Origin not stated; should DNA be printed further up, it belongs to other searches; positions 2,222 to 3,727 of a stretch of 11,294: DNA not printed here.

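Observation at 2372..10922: Glucan-metabolism context: an Rv3032-like GT4 glucosyltransferase and GlgX bracket an O-methyltransferase / O-acetyltransferase operon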

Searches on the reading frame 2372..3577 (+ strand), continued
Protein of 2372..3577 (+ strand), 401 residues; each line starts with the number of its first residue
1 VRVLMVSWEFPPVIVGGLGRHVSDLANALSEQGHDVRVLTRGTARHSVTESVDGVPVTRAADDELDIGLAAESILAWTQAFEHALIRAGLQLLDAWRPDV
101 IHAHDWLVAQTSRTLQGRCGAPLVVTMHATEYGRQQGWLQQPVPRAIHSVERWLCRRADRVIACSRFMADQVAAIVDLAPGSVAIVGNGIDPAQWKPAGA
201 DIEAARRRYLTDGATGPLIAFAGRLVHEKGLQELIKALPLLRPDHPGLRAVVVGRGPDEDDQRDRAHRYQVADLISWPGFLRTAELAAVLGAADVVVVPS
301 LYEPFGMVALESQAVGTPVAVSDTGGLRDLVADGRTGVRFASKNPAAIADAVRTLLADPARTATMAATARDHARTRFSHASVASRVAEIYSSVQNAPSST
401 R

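Call 27: find_encoding_contigs(protein=P0145, flank=10000, max_places=2)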
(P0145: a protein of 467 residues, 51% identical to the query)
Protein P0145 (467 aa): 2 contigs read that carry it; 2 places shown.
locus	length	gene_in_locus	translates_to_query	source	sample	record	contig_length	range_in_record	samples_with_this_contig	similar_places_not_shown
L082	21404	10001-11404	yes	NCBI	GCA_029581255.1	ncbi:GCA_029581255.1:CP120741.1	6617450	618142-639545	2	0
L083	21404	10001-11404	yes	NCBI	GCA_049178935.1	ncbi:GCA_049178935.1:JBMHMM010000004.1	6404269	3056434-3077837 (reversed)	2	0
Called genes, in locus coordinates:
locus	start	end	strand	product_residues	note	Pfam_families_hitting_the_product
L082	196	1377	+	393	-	PF03235:GmrSD_N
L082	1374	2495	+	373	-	PF02463:SMC_N (weak), PF11398:DUF2813 (faint), PF13175:AAA_15, PF13476:AAA_23, PF13555:AAA_29 (faint), PF13304:AAA_21, PF13175:AAA_15, PF12476:DUF3696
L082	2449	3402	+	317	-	-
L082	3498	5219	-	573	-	PF00128:Alpha-amylase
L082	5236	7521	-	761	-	PF00128:Alpha-amylase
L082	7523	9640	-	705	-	PF02922:CBM_48, PF00128:Alpha-amylase (weak), PF21331:Isoamylase_C (weak)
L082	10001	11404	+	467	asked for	PF08323:Glyco_transf_5, PF13439:Glyco_transf_4, PF13579:Glyco_trans_4_4, PF20706:GT4-conflict, PF00534:Glycos_transf_1, PF13692:Glyco_trans_1_4, PF13524:Glyco_trans_1_2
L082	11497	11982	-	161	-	PF04978:MST, PF11716:MDMPI_N (weak), PF12867:DinB_2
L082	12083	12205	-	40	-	-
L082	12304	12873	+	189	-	-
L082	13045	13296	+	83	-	PF02469:Fasciclin (weak)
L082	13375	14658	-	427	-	PF00285:Citrate_synt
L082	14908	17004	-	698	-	PF01663:Phosphodiest (faint), PF00884:Sulfatase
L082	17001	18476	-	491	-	PF08242:Methyltransf_12 (faint)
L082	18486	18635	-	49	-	-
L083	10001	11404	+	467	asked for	PF08323:Glyco_transf_5, PF13439:Glyco_transf_4, PF13579:Glyco_trans_4_4, PF20706:GT4-conflict, PF00534:Glycos_transf_1, PF13692:Glyco_trans_1_4, PF13524:Glyco_trans_1_2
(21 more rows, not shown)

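Call 28: find_encoding_contigs(protein=P0106, flank=10000, max_places=1)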
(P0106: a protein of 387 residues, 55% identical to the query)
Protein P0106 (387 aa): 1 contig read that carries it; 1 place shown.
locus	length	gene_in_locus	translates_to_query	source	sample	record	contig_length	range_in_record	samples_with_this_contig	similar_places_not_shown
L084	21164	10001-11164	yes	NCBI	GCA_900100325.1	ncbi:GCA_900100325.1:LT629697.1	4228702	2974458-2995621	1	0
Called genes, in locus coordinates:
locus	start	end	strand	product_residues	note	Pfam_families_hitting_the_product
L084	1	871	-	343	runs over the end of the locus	-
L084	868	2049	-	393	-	PF03054:tRNA_Me_trans, PF20259:tRNA_Me_trans_M, PF20258:tRNA_Me_trans_C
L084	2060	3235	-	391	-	PF00266:Aminotran_5, PF01212:Beta_elim_lyase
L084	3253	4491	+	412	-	PF01266:DAO, PF07992:Pyr_redox_2 (faint)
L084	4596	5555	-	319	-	PF01012:ETF, PF00766:ETF_alpha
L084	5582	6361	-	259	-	PF01012:ETF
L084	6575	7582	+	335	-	PF20067:SSL_N (faint), PF08450:SGL, PF03088:Str_synth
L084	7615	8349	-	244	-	PF03861:ANTAR (weak)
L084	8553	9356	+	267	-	PF01209:Ubie_methyltran (weak), PF13489:Methyltransf_23, PF08241:Methyltransf_11, PF08242:Methyltransf_12, PF13649:Methyltransf_25, PF13847:Methyltransf_31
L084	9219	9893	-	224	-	-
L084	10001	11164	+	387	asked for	PF08323:Glyco_transf_5, PF13439:Glyco_transf_4, PF13579:Glyco_trans_4_4, PF20706:GT4-conflict, PF08323:Glyco_transf_5, PF00534:Glycos_transf_1, PF13692:Glyco_trans_1_4, PF13524:Glyco_trans_1_2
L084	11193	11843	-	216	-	PF00132:Hexapep (weak), PF14602:Hexapep_2 (weak)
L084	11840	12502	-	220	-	PF00702:Hydrolase, PF12710:HAD, PF13419:HAD_2, PF13242:Hydrolase_like (weak)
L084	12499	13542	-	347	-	PF01209:Ubie_methyltran, PF13489:Methyltransf_23, PF13847:Methyltransf_31, PF08241:Methyltransf_11, PF08242:Methyltransf_12, PF13649:Methyltransf_25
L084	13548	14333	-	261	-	PF00378:ECH_1, PF16113:ECH_2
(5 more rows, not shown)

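Call 29: find_encoding_contigs(protein=P0146, flank=10000, max_places=1)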
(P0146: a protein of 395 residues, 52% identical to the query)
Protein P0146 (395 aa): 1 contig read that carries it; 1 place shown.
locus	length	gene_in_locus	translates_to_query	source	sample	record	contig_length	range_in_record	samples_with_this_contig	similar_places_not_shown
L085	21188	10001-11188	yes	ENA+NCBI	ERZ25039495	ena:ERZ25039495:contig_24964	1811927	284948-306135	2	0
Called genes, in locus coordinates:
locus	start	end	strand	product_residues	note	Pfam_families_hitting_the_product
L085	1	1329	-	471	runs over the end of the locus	PF00282:Pyridoxal_deC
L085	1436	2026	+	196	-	-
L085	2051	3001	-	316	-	PF14378:PAP2_3, PF01569:PAP2 (weak)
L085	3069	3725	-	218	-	PF03009:GDPD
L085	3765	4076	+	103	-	PF00583:Acetyltransf_1 (faint), PF14542:Acetyltransf_CG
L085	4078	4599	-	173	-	PF00300:His_Phos_1 (weak)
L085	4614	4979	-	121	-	PF02537:CRCB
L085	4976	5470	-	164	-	PF02537:CRCB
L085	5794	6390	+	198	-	PF00296:Bac_luciferase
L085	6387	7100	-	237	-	-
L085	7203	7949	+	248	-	PF13489:Methyltransf_23, PF13847:Methyltransf_31, PF08241:Methyltransf_11, PF08242:Methyltransf_12, PF13649:Methyltransf_25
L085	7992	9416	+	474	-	PF01425:Amidase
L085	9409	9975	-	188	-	-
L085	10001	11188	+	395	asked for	PF08323:Glyco_transf_5, PF13439:Glyco_transf_4, PF13579:Glyco_trans_4_4, PF20706:GT4-conflict, PF00534:Glycos_transf_1, PF13692:Glyco_trans_1_4, PF13524:Glyco_trans_1_2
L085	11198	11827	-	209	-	PF00132:Hexapep, PF14602:Hexapep_2 (weak)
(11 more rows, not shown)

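Call 30: find_encoding_contigs(protein=P0086, flank=10000, max_places=1)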
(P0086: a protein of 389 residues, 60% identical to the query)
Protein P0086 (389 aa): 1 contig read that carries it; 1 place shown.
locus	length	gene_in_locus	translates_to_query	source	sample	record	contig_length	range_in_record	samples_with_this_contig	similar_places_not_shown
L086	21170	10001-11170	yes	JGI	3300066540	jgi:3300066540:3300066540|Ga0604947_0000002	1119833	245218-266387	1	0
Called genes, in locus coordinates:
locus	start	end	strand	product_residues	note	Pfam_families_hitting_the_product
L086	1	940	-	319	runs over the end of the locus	PF01012:ETF, PF00766:ETF_alpha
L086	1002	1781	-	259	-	PF01012:ETF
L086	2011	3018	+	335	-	PF20067:SSL_N (faint), PF08450:SGL, PF03088:Str_synth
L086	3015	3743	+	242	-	PF13489:Methyltransf_23, PF13847:Methyltransf_31, PF08241:Methyltransf_11, PF08242:Methyltransf_12, PF13649:Methyltransf_25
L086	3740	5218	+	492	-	PF03065:Glyco_hydro_57, PF09210:BE_C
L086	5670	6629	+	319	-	-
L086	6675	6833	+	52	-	-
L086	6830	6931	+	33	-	-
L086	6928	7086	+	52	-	-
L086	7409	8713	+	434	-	PF02720:DUF222, PF01844:HNH (weak)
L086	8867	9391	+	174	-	-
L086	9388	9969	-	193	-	-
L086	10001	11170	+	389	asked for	PF08323:Glyco_transf_5, PF13439:Glyco_transf_4, PF13579:Glyco_trans_4_4, PF20706:GT4-conflict, PF00534:Glycos_transf_1, PF13692:Glyco_trans_1_4, PF13524:Glyco_trans_1_2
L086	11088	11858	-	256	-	PF00132:Hexapep, PF14602:Hexapep_2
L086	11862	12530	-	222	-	PF00702:Hydrolase, PF12710:HAD, PF13419:HAD_2, PF13242:Hydrolase_like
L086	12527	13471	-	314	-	PF01209:Ubie_methyltran, PF13489:Methyltransf_23, PF08241:Methyltransf_11, PF08242:Methyltransf_12, PF13649:Methyltransf_25, PF13847:Methyltransf_31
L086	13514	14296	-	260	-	PF00378:ECH_1, PF16113:ECH_2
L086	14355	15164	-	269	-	PF00005:ABC_tran, PF13304:AAA_21 (faint)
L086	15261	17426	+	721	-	PF02922:CBM_48, PF00128:Alpha-amylase (weak), PF21331:Isoamylase_C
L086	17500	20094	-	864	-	PF11897:DUF3417, PF00343:Phosphorylase, PF28476:GlgP_C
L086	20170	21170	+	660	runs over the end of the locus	PF11896:GlgE_dom_N_S, PF00128:Alpha-amylase (weak), PF21702:GLGE_C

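Call 35: find_encoding_contigs(protein=P0038, flank=10000, max_places=1)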
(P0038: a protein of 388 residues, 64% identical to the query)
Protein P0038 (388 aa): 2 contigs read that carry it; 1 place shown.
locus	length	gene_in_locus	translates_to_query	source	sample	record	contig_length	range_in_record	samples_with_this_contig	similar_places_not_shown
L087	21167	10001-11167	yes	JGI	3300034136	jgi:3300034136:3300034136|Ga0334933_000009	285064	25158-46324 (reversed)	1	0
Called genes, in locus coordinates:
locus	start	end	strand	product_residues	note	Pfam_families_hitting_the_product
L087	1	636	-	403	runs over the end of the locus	PF00266:Aminotran_5, PF01212:Beta_elim_lyase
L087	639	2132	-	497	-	PF00083:Sugar_tr, PF07690:MFS_1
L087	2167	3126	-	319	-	PF01012:ETF, PF00766:ETF_alpha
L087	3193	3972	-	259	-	PF01012:ETF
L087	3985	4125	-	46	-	-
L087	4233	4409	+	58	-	-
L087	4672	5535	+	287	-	-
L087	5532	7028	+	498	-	PF03065:Glyco_hydro_57, PF09210:BE_C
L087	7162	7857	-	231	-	PF12147:Methyltransf_20 (weak)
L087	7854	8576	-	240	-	PF02585:PIG-L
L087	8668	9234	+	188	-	-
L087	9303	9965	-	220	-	-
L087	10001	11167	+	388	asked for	PF08323:Glyco_transf_5, PF13439:Glyco_transf_4, PF13579:Glyco_trans_4_4, PF20706:GT4-conflict, PF00534:Glycos_transf_1, PF13692:Glyco_trans_1_4, PF13524:Glyco_trans_1_2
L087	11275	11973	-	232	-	PF00132:Hexapep, PF14602:Hexapep_2 (weak)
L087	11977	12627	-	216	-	PF00702:Hydrolase, PF12710:HAD, PF13419:HAD_2, PF13242:Hydrolase_like (weak)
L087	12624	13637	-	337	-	PF01209:Ubie_methyltran, PF13489:Methyltransf_23, PF08241:Methyltransf_11, PF08242:Methyltransf_12, PF13649:Methyltransf_25, PF13847:Methyltransf_31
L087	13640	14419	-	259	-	PF00378:ECH_1, PF16113:ECH_2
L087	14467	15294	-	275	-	PF00005:ABC_tran, PF13304:AAA_21 (faint)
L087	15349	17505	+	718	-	PF02922:CBM_48, PF00128:Alpha-amylase (weak)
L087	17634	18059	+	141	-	PF00903:Glyoxalase, PF06983:3-dmu-9_3-mt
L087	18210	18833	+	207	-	PF01810:LysE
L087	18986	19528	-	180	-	PF01872:RibD_C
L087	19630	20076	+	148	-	PF00075:RNase_H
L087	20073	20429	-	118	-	-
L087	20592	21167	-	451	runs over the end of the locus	PF09587:PGA_cap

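Call 36: find_encoding_contigs(protein=P0032, flank=10000, max_places=1)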
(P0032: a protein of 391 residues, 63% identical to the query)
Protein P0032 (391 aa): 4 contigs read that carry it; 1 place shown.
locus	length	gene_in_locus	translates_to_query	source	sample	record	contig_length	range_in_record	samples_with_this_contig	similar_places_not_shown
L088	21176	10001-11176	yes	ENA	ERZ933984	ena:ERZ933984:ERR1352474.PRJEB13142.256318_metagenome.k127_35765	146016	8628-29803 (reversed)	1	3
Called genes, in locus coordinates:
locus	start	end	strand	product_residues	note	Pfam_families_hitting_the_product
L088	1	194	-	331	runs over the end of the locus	-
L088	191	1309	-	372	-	PF03054:tRNA_Me_trans, PF20259:tRNA_Me_trans_M, PF20258:tRNA_Me_trans_C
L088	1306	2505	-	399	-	PF00266:Aminotran_5, PF01212:Beta_elim_lyase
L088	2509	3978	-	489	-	PF07690:MFS_1, PF00083:Sugar_tr (weak)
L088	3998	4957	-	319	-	PF01012:ETF, PF00766:ETF_alpha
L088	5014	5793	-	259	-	PF01012:ETF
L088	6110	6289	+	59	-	-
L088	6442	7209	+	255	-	PF13489:Methyltransf_23, PF13847:Methyltransf_31, PF08241:Methyltransf_11, PF08242:Methyltransf_12, PF13649:Methyltransf_25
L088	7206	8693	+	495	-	PF03065:Glyco_hydro_57, PF09210:BE_C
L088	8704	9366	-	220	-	-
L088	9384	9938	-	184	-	-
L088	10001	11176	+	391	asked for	PF08323:Glyco_transf_5, PF13439:Glyco_transf_4, PF13579:Glyco_trans_4_4, PF20706:GT4-conflict, PF00534:Glycos_transf_1, PF13692:Glyco_trans_1_4, PF13524:Glyco_trans_1_2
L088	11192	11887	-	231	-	PF00132:Hexapep, PF14602:Hexapep_2 (weak)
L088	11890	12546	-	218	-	PF00702:Hydrolase, PF12710:HAD, PF13419:HAD_2, PF13242:Hydrolase_like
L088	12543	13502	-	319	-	PF01209:Ubie_methyltran, PF13489:Methyltransf_23, PF13847:Methyltransf_31, PF08241:Methyltransf_11, PF08242:Methyltransf_12, PF13649:Methyltransf_25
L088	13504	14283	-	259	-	PF00378:ECH_1, PF16113:ECH_2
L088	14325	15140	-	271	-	PF00005:ABC_tran, PF13304:AAA_21 (faint)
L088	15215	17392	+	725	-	PF02922:CBM_48, PF00128:Alpha-amylase (weak)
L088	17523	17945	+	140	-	PF00903:Glyoxalase, PF06983:3-dmu-9_3-mt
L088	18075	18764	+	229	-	PF01810:LysE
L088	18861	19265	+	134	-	PF04075:F420H2_quin_red, PF01243:PNPOx_N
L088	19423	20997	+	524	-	PF07690:MFS_1, PF00083:Sugar_tr, PF07690:MFS_1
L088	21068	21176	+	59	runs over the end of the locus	-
